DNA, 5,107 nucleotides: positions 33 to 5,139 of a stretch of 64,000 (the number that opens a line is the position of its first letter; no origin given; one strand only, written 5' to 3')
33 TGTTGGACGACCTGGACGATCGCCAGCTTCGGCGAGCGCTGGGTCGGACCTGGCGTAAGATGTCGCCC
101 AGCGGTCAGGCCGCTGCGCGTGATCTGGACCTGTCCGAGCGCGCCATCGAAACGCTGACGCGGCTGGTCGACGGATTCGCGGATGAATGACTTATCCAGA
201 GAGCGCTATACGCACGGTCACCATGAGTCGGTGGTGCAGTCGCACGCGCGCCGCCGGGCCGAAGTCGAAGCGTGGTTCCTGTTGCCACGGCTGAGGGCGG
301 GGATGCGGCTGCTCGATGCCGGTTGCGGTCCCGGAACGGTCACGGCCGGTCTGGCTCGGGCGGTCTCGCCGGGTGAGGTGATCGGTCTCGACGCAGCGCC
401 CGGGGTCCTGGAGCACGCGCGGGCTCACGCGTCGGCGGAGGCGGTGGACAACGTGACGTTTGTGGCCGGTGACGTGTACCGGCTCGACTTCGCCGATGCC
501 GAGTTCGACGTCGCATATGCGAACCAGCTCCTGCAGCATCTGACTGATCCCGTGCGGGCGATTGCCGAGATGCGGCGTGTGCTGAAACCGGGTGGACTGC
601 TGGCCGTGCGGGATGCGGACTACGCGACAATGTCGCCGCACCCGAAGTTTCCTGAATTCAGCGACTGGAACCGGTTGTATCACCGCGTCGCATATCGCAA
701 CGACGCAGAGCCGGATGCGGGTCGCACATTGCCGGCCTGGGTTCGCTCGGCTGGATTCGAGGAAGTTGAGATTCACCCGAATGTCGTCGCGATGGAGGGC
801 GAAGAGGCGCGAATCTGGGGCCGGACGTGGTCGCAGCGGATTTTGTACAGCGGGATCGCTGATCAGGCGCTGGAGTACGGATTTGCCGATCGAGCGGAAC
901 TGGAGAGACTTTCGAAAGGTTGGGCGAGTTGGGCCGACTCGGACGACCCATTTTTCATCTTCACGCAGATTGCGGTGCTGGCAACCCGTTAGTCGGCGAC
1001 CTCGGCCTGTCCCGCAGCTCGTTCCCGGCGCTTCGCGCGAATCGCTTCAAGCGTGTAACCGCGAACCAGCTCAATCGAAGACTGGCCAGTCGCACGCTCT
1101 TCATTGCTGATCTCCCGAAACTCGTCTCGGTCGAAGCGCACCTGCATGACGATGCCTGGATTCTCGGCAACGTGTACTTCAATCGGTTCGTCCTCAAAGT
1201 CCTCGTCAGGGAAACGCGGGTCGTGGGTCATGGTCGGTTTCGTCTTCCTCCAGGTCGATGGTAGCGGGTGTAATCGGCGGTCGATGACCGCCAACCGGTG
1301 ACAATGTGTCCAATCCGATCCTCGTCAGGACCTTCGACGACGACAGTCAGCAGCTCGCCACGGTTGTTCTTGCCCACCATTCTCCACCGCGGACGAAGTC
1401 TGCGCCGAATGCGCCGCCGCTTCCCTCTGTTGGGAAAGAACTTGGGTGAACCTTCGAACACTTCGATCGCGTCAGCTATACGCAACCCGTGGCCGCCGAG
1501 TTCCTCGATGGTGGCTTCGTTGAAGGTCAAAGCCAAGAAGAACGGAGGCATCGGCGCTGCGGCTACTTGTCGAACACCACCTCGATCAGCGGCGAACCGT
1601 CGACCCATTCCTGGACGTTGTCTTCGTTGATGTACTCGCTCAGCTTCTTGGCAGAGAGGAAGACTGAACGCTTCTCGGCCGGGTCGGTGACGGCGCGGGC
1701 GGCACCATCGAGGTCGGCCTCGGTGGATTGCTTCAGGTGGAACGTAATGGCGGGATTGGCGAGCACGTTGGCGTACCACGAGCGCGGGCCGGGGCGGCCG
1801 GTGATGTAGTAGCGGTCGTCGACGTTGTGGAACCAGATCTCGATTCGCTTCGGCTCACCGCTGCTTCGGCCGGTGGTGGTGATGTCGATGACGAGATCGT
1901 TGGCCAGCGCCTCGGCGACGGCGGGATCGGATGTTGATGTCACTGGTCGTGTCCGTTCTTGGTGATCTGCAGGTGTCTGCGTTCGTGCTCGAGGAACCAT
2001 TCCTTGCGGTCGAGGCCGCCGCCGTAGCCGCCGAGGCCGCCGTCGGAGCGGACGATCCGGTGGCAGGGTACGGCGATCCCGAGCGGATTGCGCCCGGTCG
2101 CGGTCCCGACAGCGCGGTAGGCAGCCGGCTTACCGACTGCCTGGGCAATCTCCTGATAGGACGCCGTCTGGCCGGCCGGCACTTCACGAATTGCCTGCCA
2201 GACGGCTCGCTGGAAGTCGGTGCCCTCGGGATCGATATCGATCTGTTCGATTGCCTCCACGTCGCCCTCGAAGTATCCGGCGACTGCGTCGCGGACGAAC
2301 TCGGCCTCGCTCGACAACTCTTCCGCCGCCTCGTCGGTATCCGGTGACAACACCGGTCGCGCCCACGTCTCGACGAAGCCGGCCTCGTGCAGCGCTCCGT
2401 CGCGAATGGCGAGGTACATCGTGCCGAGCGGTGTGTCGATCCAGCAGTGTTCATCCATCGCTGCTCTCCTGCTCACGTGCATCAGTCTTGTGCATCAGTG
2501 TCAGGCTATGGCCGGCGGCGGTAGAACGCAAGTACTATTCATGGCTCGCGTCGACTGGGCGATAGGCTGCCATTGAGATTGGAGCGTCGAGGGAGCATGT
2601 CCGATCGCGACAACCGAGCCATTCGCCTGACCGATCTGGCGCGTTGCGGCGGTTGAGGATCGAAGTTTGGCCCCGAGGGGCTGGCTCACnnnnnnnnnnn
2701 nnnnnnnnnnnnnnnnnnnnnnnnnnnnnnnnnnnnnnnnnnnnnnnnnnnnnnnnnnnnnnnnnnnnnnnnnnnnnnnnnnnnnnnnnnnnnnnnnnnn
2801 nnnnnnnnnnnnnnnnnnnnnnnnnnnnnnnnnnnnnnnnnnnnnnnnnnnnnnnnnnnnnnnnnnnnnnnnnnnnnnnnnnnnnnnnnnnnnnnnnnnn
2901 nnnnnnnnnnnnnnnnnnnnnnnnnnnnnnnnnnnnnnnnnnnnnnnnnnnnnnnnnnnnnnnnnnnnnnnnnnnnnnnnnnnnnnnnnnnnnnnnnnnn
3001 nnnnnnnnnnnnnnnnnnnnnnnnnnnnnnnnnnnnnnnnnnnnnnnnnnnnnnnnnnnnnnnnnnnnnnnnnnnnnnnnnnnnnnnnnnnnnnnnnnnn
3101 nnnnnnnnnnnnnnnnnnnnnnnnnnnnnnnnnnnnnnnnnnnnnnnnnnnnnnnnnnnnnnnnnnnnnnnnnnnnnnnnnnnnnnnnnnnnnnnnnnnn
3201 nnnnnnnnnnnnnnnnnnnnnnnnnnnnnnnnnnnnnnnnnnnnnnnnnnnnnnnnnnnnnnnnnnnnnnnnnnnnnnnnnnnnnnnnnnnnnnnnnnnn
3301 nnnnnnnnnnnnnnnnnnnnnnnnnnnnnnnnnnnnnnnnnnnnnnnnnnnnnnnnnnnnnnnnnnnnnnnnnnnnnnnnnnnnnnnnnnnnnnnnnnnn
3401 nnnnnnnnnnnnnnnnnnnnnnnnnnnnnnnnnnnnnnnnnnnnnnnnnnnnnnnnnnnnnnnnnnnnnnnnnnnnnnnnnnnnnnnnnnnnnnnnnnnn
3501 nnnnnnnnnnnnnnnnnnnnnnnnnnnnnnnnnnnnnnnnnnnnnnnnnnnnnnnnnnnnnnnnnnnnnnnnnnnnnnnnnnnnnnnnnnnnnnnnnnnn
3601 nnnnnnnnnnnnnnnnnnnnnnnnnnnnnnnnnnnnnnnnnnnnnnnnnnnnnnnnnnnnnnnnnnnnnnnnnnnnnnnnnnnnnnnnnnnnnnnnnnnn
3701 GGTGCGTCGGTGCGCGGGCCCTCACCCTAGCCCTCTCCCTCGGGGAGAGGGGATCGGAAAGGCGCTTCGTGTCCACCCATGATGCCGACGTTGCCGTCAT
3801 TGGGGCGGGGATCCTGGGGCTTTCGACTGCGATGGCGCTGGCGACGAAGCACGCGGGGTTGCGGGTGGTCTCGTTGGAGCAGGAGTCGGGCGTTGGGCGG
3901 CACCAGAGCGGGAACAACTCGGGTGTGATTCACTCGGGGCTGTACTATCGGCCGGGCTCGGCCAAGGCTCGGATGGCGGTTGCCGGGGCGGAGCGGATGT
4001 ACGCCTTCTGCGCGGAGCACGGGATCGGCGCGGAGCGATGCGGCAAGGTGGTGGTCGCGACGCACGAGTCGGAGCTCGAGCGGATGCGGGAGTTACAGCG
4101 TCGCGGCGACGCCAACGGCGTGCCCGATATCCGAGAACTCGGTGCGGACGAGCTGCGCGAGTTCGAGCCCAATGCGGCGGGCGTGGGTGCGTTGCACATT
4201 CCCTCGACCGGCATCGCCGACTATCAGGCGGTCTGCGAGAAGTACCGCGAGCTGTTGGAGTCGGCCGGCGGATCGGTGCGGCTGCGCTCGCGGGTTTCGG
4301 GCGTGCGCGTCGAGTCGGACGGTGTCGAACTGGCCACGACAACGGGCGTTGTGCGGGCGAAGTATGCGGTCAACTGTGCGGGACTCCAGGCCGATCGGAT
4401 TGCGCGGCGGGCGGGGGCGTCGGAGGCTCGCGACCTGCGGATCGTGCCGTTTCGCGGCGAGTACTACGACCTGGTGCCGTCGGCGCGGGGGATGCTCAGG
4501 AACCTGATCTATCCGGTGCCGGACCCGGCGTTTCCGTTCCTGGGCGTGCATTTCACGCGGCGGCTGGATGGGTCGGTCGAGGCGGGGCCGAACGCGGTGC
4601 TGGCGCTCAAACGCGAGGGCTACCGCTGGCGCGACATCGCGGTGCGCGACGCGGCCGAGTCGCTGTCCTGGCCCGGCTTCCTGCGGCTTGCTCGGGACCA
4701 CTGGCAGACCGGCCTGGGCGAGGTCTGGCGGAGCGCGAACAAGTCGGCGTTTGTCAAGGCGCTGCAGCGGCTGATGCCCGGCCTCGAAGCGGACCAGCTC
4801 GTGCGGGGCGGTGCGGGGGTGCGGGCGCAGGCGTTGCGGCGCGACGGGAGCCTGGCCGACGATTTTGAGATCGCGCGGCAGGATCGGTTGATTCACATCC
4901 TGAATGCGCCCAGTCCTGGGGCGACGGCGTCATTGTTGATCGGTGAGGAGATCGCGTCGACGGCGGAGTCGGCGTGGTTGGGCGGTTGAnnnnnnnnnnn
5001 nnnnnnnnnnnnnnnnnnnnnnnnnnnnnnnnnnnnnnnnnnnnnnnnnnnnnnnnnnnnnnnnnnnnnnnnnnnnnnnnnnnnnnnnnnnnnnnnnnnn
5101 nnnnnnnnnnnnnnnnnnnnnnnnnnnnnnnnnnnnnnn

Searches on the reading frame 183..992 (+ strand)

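Call 41: search_protein_families(library=pfam, proteins=[window:183-992:+], max_evalue=0.0001)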
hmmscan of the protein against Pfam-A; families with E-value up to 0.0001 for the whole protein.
window:183-992:+ (269 aa): 9 families
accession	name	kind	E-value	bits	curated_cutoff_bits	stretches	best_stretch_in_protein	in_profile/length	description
PF13847.12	Methyltransf_31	-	1.1e-27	96.9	27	1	38-168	2-130/145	Methyltransferase domain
PF08241.18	Methyltransf_11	-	5.2e-26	91.5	21.2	1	44-141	1-94/95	Methyltransferase domain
PF13649.12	Methyltransf_25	-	2.4e-25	89.5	27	1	44-138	2-97/97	Methyltransferase domain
PF08242.18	Methyltransf_12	-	2.3e-18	67.2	30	1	44-140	1-98/98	Methyltransferase domain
PF13489.12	Methyltransf_23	-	5.6e-17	62.4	27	1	22-194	5-161/164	Methyltransferase domain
PF01209.24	Ubie_methyltran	-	2.1e-16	60.4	20.1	1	38-145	46-154/233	ubiE/COQ5 methyltransferase family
PF01135.25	PCMT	-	1.9e-07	31.5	20.3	1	35-100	70-135/210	Protein-L-isoaspartate(D-aspartate) O-methyltransferase (PCMT)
PF05175.20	MTS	-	6.9e-06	26.2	23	1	31-114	21-105/170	Methyltransferase small domain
PF01728.25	FtsJ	-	8.5e-05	23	24.1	0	37-105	19-82/181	FtsJ-like methyltransferase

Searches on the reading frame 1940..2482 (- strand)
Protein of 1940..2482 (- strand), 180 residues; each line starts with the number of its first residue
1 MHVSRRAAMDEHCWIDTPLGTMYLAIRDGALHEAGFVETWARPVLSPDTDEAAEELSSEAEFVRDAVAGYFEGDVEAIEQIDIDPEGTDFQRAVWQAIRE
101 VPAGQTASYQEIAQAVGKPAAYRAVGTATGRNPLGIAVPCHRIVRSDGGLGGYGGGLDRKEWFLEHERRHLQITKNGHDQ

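Call 41: search_protein_families(library=pfam, proteins=[window:1940-2482:-], max_evalue=0.0001)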
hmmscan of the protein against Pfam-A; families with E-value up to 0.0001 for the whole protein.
window:1940-2482:- (180 aa): 1 family
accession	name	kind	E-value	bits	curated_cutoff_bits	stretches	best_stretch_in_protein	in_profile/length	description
PF01035.26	DNA_binding_1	-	1.7e-34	117.9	27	1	89-168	1-80/81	6-O-methylguanine DNA methyltransferase, DNA binding domain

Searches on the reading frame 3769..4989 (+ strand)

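Call 41: search_protein_families(library=pfam, proteins=[window:3769-4989:+], max_evalue=0.0001)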
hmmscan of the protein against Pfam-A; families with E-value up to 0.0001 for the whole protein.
window:3769-4989:+ (406 aa): 1 family
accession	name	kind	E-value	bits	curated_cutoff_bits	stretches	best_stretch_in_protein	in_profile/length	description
PF01266.30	DAO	-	4.5e-62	211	27.9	1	7-397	1-352/353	FAD dependent oxidoreductase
